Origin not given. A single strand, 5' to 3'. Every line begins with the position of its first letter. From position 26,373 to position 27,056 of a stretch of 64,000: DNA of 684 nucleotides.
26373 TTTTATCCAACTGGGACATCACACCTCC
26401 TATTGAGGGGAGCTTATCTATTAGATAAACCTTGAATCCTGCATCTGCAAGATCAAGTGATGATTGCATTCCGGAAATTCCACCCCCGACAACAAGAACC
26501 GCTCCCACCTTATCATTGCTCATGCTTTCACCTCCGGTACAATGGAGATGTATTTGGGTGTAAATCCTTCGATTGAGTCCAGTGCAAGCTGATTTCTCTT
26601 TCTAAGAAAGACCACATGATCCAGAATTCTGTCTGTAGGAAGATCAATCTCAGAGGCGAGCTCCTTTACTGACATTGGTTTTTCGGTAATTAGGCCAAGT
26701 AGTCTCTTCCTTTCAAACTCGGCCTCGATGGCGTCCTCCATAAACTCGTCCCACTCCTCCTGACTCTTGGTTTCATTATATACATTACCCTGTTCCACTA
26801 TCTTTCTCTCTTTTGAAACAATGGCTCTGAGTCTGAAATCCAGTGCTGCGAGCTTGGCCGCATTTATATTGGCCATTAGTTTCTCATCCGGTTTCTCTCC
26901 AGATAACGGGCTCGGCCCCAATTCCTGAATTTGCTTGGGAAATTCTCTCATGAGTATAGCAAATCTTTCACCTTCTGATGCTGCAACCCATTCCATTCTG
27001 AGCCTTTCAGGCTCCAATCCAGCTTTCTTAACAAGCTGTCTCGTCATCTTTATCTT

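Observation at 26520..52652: MvhD fused to a conserved C-terminal winged-helix-like domain (five paralogs)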

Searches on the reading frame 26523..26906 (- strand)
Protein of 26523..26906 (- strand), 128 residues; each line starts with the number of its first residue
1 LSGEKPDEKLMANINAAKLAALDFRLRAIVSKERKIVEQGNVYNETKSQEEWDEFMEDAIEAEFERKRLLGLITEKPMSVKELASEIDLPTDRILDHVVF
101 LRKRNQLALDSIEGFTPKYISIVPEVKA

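Call 13: find_homologous_proteins(query=A2, max_evalue=0.001)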
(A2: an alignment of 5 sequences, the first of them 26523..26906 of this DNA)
Query A2 (5 sequences) (128 aa, profile of the alignment): 29 proteins with E <= 0.001 among 1380 candidates.
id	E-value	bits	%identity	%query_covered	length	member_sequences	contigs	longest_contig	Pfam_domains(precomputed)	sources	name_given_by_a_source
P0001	8.1e-53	196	39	98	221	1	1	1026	PF02662.22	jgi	jgi:coenzyme F420-reducing hydrogenase delta subunit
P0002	2.3e-52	194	47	100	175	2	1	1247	PF02662.22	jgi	jgi:predicted transcriptional regulator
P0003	5.8e-52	193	42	97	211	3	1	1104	PF02662.22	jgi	jgi:DNA-binding transcriptional ArsR family regulator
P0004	2.8e-50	187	91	100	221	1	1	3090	PF21476.5,PF02662.22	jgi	jgi:coenzyme F420-reducing hydrogenase delta subunit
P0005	6.3e-49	183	41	95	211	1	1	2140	PF02662.22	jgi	jgi:hypothetical protein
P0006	1.1e-47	179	43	95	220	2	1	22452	PF12840.14,PF02662.22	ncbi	-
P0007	1.9e-47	178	91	100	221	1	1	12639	PF21476.5,PF02662.22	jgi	jgi:coenzyme F420-reducing hydrogenase delta subunit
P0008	2.8e-47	178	83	99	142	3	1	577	-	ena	-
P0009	1.9e-46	175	80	100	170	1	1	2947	PF02662.22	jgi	jgi:hypothetical protein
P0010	4.8e-46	174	39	93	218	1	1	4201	PF01022.27,PF02662.22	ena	-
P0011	5.6e-46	173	39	93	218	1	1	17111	PF02662.22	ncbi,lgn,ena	-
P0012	6.6e-46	173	80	99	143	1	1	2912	-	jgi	jgi:hypothetical protein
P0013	1.0e-45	173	39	93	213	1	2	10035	PF01022.27,PF02662.22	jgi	jgi:DNA-binding transcriptional ArsR family regulator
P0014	1.1e-45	172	39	93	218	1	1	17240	PF21476.5,PF01022.27,PF02662.22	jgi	-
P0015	6.5e-44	167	38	93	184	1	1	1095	PF02662.22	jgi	jgi:predicted transcriptional regulator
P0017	2.2e-43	165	38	94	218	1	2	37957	PF02662.22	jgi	jgi:coenzyme F420-reducing hydrogenase delta subunit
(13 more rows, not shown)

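Call 15: find_encoding_contigs(protein=P0007, flank=10000, max_places=3)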
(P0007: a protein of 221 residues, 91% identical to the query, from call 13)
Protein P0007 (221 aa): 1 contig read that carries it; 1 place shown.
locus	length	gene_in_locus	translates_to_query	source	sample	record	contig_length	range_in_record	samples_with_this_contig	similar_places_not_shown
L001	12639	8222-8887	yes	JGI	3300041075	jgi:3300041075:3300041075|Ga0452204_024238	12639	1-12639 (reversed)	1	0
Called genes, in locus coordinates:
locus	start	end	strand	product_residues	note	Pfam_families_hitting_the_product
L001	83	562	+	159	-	-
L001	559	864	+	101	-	-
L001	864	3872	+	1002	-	PF00037:Fer4 (weak), PF13187:Fer4_9 (weak), PF07992:Pyr_redox_2, PF13450:NAD_binding_8 (weak), PF00037:Fer4, PF12837:Fer4_6, PF13187:Fer4_9, PF14697:Fer4_21, +12 more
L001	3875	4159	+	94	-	-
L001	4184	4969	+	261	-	PF02662:FlpD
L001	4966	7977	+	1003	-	PF12831:FAD_oxidored (weak), PF00037:Fer4 (weak), PF12838:Fer4_7 (weak), PF13187:Fer4_9, PF00037:Fer4 (weak), PF07992:Pyr_redox_2, PF13450:NAD_binding_8, PF00037:Fer4, +20 more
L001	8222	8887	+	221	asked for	PF02662:FlpD, PF21476:PF0610-like_N (faint)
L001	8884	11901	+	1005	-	PF12831:FAD_oxidored (weak), PF00037:Fer4 (weak), PF00890:FAD_binding_2, PF07992:Pyr_redox_2, PF12831:FAD_oxidored, PF13450:NAD_binding_8, PF13738:Pyr_redox_3, PF12838:Fer4_7, +15 more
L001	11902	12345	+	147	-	PF02662:FlpD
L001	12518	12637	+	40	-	?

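Call 16: find_encoding_contigs(protein=P0017, flank=10000, max_places=3)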
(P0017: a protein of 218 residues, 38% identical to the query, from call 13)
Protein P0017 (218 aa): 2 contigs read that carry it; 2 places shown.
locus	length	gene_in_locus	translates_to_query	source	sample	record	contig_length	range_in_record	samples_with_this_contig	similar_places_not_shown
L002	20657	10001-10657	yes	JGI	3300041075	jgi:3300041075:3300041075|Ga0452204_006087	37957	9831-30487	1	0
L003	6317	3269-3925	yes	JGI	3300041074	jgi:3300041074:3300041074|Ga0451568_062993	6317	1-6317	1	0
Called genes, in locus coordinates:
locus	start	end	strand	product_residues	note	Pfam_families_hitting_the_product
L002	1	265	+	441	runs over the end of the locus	PF02844:GARS_N, PF01071:GARS_A, PF02843:GARS_C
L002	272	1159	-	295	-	-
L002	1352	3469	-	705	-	PF02629:CoA_binding, PF13380:CoA_binding_2, PF13607:Succ_CoA_lig, PF19045:Ligase_CoA_2, PF13549:ATP-grasp_5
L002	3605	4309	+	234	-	PF00005:ABC_tran, PF13304:AAA_21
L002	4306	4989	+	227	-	PF01061:ABC2_membrane, PF03379:CcmB, PF12679:ABC2_membrane_2 (weak), PF12698:ABC2_membrane_3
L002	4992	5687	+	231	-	PF01578:Cytochrom_C_asm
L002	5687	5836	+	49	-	-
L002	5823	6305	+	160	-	PF03100:CcmE (weak)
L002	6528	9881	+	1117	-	PF12831:FAD_oxidored, PF12831:FAD_oxidored, PF12838:Fer4_7, PF13183:Fer4_8, PF13187:Fer4_9, PF00037:Fer4, PF13237:Fer4_10, PF14697:Fer4_21, +21 more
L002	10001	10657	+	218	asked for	PF02662:FlpD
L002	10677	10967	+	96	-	-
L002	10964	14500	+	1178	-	PF13187:Fer4_9 (weak), PF07992:Pyr_redox_2, PF13738:Pyr_redox_3, PF00890:FAD_binding_2 (weak), PF01266:DAO (weak), PF07992:Pyr_redox_2, PF13450:NAD_binding_8, PF02662:FlpD, +13 more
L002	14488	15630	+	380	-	PF13183:Fer4_8, PF13237:Fer4_10 (weak), PF12838:Fer4_7 (weak), PF13187:Fer4_9 (weak), PF13534:Fer4_17, PF02754:CCG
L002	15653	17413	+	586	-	PF00070:Pyr_redox (faint), PF00890:FAD_binding_2 (weak), PF07992:Pyr_redox_2, PF12831:FAD_oxidored (weak), PF13450:NAD_binding_8 (weak), PF00037:Fer4 (weak), PF12837:Fer4_6 (weak), PF14697:Fer4_21 (weak), +3 more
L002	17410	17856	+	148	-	PF02662:FlpD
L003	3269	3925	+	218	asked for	PF02662:FlpD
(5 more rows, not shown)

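Call 17: find_encoding_contigs(protein=P0006, flank=10000, max_places=3)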
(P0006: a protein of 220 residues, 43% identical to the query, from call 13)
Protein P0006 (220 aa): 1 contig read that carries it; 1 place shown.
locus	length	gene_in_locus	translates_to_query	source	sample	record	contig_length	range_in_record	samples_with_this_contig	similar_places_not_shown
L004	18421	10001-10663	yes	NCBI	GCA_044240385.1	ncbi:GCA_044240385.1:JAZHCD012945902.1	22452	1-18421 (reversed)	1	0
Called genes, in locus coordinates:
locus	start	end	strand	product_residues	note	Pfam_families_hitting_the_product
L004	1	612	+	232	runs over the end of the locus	PF03379:CcmB, PF12679:ABC2_membrane_2, PF12730:ABC2_membrane_4 (weak), PF12698:ABC2_membrane_3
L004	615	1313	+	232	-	PF01578:Cytochrom_C_asm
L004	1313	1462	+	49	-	-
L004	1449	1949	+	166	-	PF03100:CcmE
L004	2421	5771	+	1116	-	PF07992:Pyr_redox_2, PF12831:FAD_oxidored, PF12838:Fer4_7, PF13183:Fer4_8, PF00037:Fer4, PF12838:Fer4_7, PF13187:Fer4_9, PF14697:Fer4_21, +19 more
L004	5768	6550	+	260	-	PF02662:FlpD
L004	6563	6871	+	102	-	-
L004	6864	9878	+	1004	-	PF00890:FAD_binding_2 (weak), PF07992:Pyr_redox_2, PF07992:Pyr_redox_2, PF13738:Pyr_redox_3, PF00037:Fer4, PF12837:Fer4_6, PF12838:Fer4_7, PF14697:Fer4_21, +18 more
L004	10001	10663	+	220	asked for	PF02662:FlpD, PF12840:HTH_20 (weak)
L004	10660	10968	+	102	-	-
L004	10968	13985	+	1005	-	PF07992:Pyr_redox_2, PF13187:Fer4_9, PF07992:Pyr_redox_2, PF13450:NAD_binding_8, PF00037:Fer4, PF13187:Fer4_9, PF13237:Fer4_10, PF14697:Fer4_21, +16 more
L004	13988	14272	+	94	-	-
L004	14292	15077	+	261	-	PF02662:FlpD, PF12840:HTH_20 (weak)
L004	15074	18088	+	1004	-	PF00890:FAD_binding_2 (weak), PF12831:FAD_oxidored (weak), PF00037:Fer4 (weak), PF13187:Fer4_9, PF13237:Fer4_10 (weak), PF07992:Pyr_redox_2, PF13450:NAD_binding_8, PF14697:Fer4_21, +19 more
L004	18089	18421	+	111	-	?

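Call 24: search_solved_structures(query=A2, max_evalue=10, show_alignments=3)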
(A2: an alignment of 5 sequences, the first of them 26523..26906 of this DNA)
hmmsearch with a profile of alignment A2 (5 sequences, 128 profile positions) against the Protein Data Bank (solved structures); distinct sequences matched with E-value up to 10: 33.
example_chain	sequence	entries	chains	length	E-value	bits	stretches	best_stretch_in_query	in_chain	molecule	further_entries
2p4w_A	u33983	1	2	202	2.1e-05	27.6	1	50-123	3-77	Transcriptional regulatory protein arsR family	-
4k2e_A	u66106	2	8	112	2.5e-05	27.4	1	65-127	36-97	Transcriptional activator HlyU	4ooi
3jth_A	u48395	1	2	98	2.7e-05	27.3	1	63-128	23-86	Transcription activator HlyU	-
5znx_A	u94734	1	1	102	2.8e-05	27.2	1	63-128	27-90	Transcriptional activator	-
1uly_A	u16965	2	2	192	0.0015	21.7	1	63-114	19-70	hypothetical protein PH1932 | hypothetical transcription regulator protein, PH1932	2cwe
4omy_A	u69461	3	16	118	0.012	18.7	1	65-124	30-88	NolR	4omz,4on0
8qkf_A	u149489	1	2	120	0.019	18.1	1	66-112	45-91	ArsR family transcriptional regulator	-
3bdd_A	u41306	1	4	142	0.03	17.4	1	40-108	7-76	Regulatory protein MarR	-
7r22_A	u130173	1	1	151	0.033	17.3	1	63-108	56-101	ArsR family transcriptional regulator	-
5duk_A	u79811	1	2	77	0.048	16.8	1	66-123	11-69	putative DNA binding protein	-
2lkp_A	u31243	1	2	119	0.067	16.3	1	66-112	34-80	HTH-type transcriptional regulator NmtR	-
1sfx_A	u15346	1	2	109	0.075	16.1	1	73-124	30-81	Conserved hypothetical protein AF2008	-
3f6v_A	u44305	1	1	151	0.08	16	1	60-108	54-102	Possible transcriptional regulator, ArsR family protein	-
6cmv_A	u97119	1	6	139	0.14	15.2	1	43-122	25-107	Transcriptional regulator Lrs14-like protein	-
8pqm_A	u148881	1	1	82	0.14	15.2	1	44-115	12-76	FadR family transcriptional regulator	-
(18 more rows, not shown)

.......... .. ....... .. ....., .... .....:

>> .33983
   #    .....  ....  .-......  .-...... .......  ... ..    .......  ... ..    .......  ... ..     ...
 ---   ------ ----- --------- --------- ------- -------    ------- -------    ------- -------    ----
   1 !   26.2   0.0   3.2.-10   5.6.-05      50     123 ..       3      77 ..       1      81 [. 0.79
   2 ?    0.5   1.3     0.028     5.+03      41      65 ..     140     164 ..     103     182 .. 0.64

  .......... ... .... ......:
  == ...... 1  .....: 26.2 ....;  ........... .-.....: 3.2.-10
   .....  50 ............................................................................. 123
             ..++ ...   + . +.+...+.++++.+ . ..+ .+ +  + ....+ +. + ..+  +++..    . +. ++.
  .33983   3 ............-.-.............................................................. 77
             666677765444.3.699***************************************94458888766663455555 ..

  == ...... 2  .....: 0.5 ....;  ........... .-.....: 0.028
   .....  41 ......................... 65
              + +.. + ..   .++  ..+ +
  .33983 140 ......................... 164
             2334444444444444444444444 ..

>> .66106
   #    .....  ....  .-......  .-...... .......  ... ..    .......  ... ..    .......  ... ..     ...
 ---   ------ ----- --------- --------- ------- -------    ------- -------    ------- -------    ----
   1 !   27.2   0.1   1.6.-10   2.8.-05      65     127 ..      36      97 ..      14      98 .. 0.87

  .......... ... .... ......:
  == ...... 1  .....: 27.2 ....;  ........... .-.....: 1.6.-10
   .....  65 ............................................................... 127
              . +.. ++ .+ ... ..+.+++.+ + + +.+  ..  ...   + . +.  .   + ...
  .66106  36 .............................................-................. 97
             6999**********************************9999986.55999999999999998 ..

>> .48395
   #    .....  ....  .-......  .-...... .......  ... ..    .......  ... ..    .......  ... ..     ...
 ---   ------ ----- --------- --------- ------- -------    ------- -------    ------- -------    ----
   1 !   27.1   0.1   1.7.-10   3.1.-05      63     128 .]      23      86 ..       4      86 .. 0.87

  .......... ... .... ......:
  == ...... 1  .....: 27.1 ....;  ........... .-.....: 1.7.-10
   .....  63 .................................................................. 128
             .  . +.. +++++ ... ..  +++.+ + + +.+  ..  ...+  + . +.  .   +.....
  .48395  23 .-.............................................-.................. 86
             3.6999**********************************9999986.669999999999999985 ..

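Call 36: find_related_loci(query=A2, collection=genome_contigs, flank=10000)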
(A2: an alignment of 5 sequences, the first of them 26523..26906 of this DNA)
Query A2 (128 aa) in genome_contigs; peptide patterns used: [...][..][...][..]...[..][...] (x = any residue, [..] = any of these).
114 stretches matched a pattern; 27 encode a relative of the query (tblastn E <= 1e-3); 24 distinct loci.
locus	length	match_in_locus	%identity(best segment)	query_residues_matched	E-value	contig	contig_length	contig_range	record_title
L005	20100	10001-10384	80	1-128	3e-67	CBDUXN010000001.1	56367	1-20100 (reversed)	MAG TPA_asm: uncultured Thermoplasmata archaeon isolate SRR22302370_concoct_146 genome assembly, contig: ERZ25074855.210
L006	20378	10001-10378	58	1-126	1e-43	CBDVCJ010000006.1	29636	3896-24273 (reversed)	MAG TPA_asm: uncultured Thermoplasmata archaeon isolate SRR22302367_concoct_193 genome assembly, contig: ERZ26661968.724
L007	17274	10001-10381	90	1-127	2e-74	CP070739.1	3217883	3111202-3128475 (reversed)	MAG: Methanomassiliicoccales archaeon isolate bin396 chromosome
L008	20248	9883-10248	46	1-122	1e-32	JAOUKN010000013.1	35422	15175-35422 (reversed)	MAG: Candidatus Bathyarchaeota archaeon isolate 8_1_Jan_SF_Bin48 8_1_Jan_SF_Bin48_scaffold_450_c1, whole genome shotgun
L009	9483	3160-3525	46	1-122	2e-32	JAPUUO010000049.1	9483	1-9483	MAG: Candidatus Bathyarchaeota archaeon isolate 390cm_MaxBin_5k.016 NODE_7390_length_9483_cov_92.844506, whole genome sh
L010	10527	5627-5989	43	1-121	1e-32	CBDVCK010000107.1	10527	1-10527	MAG TPA_asm: uncultured Thermoplasmata archaeon isolate SRR22302367_concoct_124 genome assembly, contig: ERZ26661968.340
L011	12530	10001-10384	49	1-128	4e-33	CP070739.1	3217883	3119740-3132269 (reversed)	MAG: Methanomassiliicoccales archaeon isolate bin396 chromosome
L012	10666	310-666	40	1-119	2e-28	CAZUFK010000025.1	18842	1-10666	MAG TPA_asm: uncultured Candidatus Bathyarchaeia archaeon isolate binchicken_co91_416 genome assembly, contig: NODE_3237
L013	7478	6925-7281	39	1-119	1e-27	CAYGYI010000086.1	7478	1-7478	MAG TPA_asm: uncultured Candidatus Bathyarchaeia archaeon isolate ERP119294_co1_146 genome assembly, contig: NODE_14377_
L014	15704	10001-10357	39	1-119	3e-27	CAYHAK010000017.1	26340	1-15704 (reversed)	MAG TPA_asm: uncultured Candidatus Bathyarchaeia archaeon isolate ERP119294_co4_366 genome assembly, contig: NODE_1543_l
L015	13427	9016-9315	41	20-119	5e-25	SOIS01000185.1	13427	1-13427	MAG: Candidatus Cloacimonadota bacterium isolate E29_bin43 NODE_1255_length_13427_cov_5.938977, whole genome shotgun seq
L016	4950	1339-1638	40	20-119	1e-24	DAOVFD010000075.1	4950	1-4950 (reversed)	MAG TPA_asm: Candidatus Micrarchaeota archaeon isolate CSMAG_1100 CSMAG_1100_k141_3884073_length_4950_cov_7.9680, whole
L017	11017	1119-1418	44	20-119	3e-24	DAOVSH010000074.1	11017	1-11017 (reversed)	MAG TPA_asm: Candidatus Cloacimonadota bacterium isolate CSMAG_1622 CSMAG_1622_k141_2148113_length_11017_cov_27.6656, wh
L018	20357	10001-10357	38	1-119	2e-23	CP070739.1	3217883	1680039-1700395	MAG: Methanomassiliicoccales archaeon isolate bin396 chromosome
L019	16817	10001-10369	50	1-123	7e-40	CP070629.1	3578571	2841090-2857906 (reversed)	MAG: Thermoplasmata archaeon isolate bin983 chromosome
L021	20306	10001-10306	27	25-126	8e-14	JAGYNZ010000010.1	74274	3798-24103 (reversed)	MAG: Deltaproteobacteria bacterium isolate M55B156 10, whole genome shotgun sequence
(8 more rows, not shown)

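Call 37: search_protein_representatives(alignment_id=A2)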
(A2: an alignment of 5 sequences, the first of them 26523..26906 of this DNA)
Query: 5 sequences, 128 profile positions. Proteins with E-value up to 0.001 (for the whole library): 325; up to 1e-10: 143; up to 1e-30: 14. The best 150 are listed.
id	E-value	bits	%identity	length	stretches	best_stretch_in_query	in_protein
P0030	3.2e-44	166.1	-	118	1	11-127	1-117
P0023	6.7e-39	148.9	-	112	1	14-125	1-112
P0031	1.7e-38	147.5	-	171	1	9-126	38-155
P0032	3.6e-37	143.3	-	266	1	1-123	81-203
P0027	1.6e-35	137.9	-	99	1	31-125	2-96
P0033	1.4e-34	134.9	-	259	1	1-122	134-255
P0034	1.6e-34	134.7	-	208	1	1-124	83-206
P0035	2.1e-33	131.1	-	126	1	10-125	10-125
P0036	2.7e-33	130.7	-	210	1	12-123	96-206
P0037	4.5e-33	130.0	-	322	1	1-125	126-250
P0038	7.8e-33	129.3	-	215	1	4-124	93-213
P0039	6.5e-32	126.3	-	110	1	18-122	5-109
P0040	1.4e-31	125.3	-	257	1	1-122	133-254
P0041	2.0e-31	124.7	-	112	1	16-123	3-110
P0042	1.2e-30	122.2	-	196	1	2-122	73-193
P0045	5.0e-29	116.9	-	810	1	5-124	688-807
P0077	6.9e-21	90.6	-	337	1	2-124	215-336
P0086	3.5e-18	81.9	-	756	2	16-109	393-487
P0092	2.4e-17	79.2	-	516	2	17-109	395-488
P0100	8.2e-17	77.5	-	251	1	12-116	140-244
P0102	1.0e-16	77.1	-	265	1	7-125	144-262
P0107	4.9e-16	75.0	-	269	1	17-122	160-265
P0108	5.4e-16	74.8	-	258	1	12-121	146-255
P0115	2.4e-15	72.7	-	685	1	14-123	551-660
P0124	2.4e-14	69.5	-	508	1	11-114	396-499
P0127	4.2e-14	68.7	-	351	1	12-125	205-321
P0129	6.9e-14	68.0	-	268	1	5-120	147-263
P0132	1.0e-13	67.5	-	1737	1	24-121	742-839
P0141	5.3e-13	65.2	-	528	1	11-122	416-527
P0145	9.4e-13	64.3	-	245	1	14-124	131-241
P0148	1.4e-12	63.8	-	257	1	9-118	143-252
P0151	4.6e-12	62.1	-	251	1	6-120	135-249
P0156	1.2e-11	60.8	-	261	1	9-119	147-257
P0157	1.4e-11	60.6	-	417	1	14-124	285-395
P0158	2.0e-11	60.0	-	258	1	7-121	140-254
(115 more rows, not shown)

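Call 49: find_homologous_proteins(query=A7, max_evalue=0.00001)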
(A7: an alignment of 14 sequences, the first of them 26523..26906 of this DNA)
Query A7 (14 sequences) (128 aa, profile of the alignment): 310 proteins with E <= 0.00001 among 2704 candidates; the best 120 are listed.
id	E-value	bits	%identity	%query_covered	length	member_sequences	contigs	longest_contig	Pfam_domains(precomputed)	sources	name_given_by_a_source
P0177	1.3e-44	169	48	95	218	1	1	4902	PF21476.5,PF01022.27,PF02662.22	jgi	jgi:coenzyme F420-reducing hydrogenase delta subunit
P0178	1.3e-44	169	48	95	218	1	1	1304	PF21476.5,PF01022.27,PF02662.22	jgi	jgi:coenzyme F420-reducing hydrogenase delta subunit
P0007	3.5e-43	164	91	100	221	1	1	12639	PF21476.5,PF02662.22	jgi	jgi:coenzyme F420-reducing hydrogenase delta subunit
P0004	2.2e-42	161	91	100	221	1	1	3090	PF21476.5,PF02662.22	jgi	jgi:coenzyme F420-reducing hydrogenase delta subunit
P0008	1.1e-40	156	83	99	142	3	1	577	-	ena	-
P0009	6.4e-40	153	80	100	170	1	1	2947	PF02662.22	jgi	jgi:hypothetical protein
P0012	7.3e-40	153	80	99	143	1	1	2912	-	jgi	jgi:hypothetical protein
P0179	5.0e-39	151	29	77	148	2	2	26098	-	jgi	-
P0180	5.1e-39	151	48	96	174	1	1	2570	PF02662.22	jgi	jgi:hypothetical protein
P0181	8.4e-39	150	30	77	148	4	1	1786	-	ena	-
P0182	9.5e-39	150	29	77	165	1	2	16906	PF02662.22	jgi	-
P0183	1.2e-38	149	30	77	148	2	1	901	-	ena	-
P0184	2.6e-38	148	31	78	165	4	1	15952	PF12840.14,PF02662.22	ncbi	-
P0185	5.0e-38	147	31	77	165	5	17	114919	-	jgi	jgi:DNA-binding NtrC family response regulator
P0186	5.7e-38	147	29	77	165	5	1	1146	PF02662.22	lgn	-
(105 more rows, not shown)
